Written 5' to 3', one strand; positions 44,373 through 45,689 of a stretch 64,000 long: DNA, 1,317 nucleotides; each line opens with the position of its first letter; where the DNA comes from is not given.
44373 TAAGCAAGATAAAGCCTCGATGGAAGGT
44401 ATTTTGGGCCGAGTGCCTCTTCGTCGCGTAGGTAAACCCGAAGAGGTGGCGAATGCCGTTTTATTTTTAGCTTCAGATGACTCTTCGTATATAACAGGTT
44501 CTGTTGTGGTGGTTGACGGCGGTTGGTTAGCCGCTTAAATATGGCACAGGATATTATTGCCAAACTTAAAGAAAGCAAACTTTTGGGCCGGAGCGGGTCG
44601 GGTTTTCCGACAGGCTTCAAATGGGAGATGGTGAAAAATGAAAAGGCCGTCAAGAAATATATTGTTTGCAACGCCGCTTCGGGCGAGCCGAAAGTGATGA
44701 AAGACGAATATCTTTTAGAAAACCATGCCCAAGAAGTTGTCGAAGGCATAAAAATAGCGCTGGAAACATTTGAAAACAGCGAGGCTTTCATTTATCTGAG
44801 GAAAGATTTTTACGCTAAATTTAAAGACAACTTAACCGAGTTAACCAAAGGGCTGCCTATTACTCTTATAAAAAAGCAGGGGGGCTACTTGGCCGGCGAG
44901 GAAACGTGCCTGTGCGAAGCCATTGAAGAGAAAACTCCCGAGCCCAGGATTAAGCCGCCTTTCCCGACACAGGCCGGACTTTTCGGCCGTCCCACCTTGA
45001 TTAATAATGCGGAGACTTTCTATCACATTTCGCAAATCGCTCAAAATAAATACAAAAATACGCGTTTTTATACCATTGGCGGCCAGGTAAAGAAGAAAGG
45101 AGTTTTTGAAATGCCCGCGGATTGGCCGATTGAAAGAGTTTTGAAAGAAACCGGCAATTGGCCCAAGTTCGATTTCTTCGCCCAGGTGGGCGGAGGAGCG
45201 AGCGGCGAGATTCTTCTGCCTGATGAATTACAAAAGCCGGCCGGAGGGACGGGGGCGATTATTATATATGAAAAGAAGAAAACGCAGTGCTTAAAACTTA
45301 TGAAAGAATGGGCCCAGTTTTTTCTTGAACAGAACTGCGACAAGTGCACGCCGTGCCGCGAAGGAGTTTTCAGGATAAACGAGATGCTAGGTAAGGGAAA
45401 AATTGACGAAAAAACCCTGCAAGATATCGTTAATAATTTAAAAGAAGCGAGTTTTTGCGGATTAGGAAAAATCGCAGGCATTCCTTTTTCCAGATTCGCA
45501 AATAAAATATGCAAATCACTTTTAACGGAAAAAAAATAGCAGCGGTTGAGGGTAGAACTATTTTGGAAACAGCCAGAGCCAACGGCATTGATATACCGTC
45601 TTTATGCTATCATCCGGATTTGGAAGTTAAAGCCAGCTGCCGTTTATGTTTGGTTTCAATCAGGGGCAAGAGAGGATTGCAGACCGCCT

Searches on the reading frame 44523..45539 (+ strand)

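Call 76: search_protein_families(library=pfam, proteins=[window:44523-45539:+], max_evalue=0.001)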
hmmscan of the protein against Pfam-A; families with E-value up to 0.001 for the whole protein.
window:44523-45539:+ (338 aa): 2 families
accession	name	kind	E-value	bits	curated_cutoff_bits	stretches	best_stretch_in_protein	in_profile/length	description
PF01512.22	Complex1_51K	-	9.5e-33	113.6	31.2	1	16-170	2-149/150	Nuo51 FMN-binding domain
PF10589.14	NADH_4Fe-4S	-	1.9e-13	50.5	23.5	1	259-325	2-74/85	NADH-ubiquinone oxidoreductase-F iron-sulfur binding region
